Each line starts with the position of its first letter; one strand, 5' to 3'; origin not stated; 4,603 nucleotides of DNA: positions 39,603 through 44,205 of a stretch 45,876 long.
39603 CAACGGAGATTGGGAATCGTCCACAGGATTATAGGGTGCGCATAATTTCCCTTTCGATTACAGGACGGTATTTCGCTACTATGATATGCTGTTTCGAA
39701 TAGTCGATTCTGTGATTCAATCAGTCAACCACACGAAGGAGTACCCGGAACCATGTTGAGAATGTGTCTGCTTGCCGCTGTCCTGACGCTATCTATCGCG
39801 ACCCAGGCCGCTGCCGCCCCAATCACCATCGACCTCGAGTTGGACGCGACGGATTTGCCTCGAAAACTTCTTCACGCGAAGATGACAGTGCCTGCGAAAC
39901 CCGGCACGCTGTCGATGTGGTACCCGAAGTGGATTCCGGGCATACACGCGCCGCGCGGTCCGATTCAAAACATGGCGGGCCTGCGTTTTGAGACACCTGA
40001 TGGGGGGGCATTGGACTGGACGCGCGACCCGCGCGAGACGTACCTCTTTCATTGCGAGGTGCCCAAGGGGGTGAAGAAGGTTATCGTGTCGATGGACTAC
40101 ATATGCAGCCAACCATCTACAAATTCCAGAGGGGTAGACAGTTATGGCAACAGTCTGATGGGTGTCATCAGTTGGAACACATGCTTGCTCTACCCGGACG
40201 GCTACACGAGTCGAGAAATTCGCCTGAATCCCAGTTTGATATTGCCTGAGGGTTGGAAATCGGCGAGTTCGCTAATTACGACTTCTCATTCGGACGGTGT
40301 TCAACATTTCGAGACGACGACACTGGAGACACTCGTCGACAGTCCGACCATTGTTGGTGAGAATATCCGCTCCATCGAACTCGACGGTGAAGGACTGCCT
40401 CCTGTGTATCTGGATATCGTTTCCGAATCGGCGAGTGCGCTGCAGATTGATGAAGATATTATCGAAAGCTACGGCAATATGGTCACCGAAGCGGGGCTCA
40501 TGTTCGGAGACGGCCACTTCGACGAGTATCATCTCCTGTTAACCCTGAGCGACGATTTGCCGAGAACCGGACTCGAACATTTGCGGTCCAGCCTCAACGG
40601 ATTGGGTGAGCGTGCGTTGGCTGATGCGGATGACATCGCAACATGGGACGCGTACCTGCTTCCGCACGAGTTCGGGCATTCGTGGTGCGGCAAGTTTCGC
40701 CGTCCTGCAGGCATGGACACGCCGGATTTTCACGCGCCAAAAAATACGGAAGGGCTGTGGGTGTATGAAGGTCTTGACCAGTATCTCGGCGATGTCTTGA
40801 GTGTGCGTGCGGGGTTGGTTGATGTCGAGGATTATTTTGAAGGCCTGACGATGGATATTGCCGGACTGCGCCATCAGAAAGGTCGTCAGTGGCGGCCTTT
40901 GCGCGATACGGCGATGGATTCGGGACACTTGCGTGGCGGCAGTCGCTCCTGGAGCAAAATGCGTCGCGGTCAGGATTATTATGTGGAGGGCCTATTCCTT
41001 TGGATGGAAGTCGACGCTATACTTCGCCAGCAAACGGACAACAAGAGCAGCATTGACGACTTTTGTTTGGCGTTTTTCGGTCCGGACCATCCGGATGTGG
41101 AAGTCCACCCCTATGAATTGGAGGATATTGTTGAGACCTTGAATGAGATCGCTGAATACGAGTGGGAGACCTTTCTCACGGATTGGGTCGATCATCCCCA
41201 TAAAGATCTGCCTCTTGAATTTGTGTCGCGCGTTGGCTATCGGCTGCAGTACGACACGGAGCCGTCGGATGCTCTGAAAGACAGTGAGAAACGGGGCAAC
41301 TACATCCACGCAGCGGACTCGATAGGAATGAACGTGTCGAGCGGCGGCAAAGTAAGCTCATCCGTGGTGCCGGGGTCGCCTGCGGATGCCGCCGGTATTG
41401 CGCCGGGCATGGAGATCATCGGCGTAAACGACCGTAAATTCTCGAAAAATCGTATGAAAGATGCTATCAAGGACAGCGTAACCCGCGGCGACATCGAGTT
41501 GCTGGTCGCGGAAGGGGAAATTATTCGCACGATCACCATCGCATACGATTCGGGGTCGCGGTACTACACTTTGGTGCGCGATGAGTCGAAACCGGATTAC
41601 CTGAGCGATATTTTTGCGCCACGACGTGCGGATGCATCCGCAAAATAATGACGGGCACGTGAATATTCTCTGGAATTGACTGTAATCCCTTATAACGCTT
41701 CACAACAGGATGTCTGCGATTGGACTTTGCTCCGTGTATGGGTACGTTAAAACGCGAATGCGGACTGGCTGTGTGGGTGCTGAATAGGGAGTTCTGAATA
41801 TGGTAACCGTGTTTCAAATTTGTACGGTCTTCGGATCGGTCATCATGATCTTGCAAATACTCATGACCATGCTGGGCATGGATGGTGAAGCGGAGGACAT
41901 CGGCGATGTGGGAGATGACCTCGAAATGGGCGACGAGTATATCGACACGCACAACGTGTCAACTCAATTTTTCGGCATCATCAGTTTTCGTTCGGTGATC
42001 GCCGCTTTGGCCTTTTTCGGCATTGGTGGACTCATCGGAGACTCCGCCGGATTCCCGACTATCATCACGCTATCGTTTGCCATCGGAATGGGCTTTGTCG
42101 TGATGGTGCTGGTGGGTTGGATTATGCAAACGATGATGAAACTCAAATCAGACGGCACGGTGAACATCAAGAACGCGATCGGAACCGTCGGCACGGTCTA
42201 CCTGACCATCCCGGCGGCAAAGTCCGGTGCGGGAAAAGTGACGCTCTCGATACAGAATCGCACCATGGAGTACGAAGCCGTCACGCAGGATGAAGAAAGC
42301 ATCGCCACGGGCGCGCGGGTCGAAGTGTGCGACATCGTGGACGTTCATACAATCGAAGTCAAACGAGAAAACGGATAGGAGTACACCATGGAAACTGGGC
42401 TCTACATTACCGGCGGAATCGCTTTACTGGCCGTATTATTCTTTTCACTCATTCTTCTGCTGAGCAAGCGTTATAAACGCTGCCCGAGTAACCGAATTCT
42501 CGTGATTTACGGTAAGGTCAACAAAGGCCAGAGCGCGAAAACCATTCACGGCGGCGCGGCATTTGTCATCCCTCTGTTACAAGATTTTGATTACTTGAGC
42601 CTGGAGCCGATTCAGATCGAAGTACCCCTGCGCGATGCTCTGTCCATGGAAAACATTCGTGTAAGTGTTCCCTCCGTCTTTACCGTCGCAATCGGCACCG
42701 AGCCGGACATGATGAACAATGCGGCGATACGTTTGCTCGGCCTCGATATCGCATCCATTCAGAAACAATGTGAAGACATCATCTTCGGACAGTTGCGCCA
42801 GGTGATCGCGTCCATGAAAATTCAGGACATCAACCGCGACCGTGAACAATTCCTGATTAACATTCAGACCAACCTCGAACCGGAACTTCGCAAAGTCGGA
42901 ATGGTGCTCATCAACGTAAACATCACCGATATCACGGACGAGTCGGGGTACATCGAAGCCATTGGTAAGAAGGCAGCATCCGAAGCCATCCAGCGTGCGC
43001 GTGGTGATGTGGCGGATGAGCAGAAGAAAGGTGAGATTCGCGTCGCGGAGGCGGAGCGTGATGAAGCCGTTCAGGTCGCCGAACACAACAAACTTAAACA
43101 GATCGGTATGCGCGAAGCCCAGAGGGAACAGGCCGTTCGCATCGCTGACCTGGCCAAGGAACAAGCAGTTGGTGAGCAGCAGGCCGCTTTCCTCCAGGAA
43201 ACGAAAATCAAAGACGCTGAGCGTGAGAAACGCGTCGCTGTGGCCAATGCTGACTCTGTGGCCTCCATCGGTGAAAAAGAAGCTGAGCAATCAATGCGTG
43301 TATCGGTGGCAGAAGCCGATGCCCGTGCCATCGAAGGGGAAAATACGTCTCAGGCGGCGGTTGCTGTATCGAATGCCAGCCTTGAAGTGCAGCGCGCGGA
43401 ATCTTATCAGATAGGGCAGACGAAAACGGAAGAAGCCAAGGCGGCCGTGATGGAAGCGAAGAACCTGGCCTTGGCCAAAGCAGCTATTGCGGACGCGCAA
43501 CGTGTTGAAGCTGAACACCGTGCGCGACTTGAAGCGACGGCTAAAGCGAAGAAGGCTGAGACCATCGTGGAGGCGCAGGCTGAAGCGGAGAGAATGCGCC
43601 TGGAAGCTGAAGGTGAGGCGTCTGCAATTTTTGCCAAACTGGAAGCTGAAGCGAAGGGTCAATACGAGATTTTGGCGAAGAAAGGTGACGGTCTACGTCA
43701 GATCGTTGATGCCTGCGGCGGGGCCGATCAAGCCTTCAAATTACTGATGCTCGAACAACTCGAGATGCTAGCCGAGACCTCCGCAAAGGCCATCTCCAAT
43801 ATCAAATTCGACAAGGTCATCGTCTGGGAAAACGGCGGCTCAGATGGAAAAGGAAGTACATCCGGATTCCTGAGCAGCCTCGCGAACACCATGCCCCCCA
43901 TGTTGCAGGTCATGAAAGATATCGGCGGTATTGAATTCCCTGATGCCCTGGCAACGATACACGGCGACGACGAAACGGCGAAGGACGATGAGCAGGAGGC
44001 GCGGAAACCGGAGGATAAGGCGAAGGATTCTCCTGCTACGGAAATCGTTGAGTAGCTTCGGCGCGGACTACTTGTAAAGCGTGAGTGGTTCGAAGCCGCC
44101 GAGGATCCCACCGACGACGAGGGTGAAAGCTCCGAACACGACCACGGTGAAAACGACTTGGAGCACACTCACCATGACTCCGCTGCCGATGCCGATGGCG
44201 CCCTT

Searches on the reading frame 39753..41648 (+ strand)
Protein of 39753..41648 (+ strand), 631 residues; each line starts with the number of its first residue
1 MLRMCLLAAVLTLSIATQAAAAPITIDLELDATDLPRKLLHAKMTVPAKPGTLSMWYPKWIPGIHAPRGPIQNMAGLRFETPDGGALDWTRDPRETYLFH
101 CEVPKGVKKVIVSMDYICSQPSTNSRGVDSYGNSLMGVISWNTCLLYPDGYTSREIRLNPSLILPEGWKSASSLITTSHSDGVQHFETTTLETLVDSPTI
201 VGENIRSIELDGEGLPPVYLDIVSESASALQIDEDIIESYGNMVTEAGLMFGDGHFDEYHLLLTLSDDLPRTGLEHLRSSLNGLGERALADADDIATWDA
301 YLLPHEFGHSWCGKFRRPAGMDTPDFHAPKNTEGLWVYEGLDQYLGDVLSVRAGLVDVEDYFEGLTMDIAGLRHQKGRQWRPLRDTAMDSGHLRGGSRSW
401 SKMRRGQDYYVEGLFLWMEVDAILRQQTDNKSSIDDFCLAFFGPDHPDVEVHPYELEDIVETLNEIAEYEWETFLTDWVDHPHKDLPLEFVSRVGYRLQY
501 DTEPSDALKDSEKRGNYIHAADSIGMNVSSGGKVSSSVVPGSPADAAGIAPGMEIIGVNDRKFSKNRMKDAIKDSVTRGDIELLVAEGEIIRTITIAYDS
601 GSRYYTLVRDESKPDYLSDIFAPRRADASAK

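Call 32: search_protein_families(library=pfam, proteins=[window:39753-41648:+], max_evalue=0.001)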
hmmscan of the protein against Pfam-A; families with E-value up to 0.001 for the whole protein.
window:39753-41648:+ (631 aa): 4 families
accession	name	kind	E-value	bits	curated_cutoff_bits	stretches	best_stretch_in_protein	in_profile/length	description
PF17899.6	Peptidase_M61_N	-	5.9e-31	108.2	23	1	28-203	2-168/168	Peptidase M61 N-terminal domain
PF05299.18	Peptidase_M61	-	2.7e-28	99.2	22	1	302-414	5-116/118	M61 glycyl aminopeptidase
PF00595.29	PDZ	-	9.4e-05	23.2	23.2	1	523-573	11-67/81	PDZ domain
PF17820.7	PDZ_6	-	0.00011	22.4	27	1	535-566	2-31/54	PDZ domain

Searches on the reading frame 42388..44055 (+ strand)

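Call 32: search_protein_families(library=pfam, proteins=[window:42388-44055:+], max_evalue=0.001)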
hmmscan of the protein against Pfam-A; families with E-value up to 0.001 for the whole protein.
window:42388-44055:+ (555 aa): 1 family
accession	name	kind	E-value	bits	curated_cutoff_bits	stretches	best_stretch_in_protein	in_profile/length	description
PF01145.31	Band_7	-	1.6e-23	84.1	23.6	1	33-212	4-175/176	SPFH domain / Band 7 family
